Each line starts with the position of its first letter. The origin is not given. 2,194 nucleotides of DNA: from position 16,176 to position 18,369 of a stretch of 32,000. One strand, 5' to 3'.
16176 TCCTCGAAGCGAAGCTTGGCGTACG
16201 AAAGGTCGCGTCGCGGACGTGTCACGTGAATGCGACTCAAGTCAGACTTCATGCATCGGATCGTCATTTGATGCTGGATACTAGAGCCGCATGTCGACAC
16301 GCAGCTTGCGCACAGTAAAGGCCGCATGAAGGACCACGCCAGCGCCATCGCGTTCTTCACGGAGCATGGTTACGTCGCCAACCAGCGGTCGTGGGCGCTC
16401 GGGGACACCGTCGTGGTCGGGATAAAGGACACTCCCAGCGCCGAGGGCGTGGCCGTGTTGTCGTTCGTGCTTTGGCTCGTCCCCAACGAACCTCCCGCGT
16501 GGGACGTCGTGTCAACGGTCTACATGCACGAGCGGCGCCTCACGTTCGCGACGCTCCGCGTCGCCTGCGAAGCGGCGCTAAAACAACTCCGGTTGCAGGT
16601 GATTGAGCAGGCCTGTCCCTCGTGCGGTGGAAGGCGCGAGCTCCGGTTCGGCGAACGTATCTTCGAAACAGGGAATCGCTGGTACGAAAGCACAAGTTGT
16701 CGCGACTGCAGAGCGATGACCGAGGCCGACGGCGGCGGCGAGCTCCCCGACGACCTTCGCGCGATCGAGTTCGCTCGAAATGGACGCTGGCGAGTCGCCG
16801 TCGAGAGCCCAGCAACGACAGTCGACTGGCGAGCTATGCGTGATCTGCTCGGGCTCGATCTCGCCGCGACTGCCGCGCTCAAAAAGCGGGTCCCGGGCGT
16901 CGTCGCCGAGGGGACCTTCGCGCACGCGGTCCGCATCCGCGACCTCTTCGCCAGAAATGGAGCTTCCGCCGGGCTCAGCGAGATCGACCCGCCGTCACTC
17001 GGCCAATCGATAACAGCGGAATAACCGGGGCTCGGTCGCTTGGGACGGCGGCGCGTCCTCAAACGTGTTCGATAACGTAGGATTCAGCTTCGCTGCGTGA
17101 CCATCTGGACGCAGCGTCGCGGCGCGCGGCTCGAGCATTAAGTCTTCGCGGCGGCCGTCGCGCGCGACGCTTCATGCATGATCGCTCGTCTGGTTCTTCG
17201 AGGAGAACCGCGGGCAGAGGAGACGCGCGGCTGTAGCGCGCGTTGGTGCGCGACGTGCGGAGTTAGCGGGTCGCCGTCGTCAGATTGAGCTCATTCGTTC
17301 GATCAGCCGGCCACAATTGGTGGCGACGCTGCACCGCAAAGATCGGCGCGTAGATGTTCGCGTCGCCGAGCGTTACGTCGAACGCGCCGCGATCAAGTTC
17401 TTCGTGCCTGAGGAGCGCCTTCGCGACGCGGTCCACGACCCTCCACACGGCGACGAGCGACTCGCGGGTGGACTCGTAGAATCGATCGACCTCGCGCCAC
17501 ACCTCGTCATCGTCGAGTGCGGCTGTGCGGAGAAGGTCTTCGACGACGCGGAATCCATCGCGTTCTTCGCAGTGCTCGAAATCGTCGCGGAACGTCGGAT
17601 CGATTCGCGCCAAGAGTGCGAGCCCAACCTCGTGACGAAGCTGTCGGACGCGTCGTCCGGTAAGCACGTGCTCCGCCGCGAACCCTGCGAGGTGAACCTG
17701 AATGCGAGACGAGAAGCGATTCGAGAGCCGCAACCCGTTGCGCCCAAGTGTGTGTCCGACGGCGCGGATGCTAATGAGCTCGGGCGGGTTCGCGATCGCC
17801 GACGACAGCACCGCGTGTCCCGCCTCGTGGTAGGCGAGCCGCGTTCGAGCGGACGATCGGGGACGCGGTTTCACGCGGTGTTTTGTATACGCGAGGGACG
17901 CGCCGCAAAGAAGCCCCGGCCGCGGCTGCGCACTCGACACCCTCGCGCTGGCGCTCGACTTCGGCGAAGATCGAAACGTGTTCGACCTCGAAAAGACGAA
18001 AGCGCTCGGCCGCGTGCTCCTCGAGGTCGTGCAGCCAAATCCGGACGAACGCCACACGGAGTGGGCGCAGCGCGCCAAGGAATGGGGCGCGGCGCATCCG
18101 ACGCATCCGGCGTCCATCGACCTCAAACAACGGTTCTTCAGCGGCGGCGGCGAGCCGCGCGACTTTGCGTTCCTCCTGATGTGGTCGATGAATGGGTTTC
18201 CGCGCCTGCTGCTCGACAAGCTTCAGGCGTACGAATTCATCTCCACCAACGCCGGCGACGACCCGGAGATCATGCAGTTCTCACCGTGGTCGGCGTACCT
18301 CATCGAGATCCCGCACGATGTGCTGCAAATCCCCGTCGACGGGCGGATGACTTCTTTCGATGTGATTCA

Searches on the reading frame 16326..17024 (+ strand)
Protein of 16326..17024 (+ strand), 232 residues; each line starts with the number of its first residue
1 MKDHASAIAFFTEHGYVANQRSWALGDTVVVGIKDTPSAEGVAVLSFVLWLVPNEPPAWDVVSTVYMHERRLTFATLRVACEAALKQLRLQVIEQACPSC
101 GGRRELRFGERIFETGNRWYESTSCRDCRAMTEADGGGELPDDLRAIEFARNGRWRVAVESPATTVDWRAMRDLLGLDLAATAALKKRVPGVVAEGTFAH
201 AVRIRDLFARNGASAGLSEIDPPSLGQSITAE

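Call 34: search_protein_families(library=pfam, proteins=[window:16326-17024:+], max_evalue=0.001)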
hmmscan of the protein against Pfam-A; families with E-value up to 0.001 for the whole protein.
window:16326-17024:+ (232 aa): 1 family
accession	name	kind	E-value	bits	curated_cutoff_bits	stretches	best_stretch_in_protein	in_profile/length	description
PF24042.1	DUF7351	-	3.4e-06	27.4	31.2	1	79-169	51-140/177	Domain of unknown function (DUF7351)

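Call 105: search_protein_families(library=padloc, proteins=[window:16326-17024:+], max_evalue=0.001)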
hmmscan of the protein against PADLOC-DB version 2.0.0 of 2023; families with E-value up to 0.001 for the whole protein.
window:16326-17024:+ (232 aa): 0 families

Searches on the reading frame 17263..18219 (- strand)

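Call 35: search_protein_families(library=pfam, proteins=[window:17263-18219:-], max_evalue=0.001)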
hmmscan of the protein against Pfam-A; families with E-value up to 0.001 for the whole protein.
window:17263-18219:- (318 aa): 1 family
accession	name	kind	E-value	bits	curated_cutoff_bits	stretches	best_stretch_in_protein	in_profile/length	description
PF01434.24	Peptidase_M41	-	4.1e-07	30.5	29.9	0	123-188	6-81/191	Peptidase family M41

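Call 105: search_protein_families(library=padloc, proteins=[window:17263-18219:-], max_evalue=0.001)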
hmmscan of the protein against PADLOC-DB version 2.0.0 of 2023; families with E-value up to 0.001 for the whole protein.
window:17263-18219:- (318 aa): 0 families
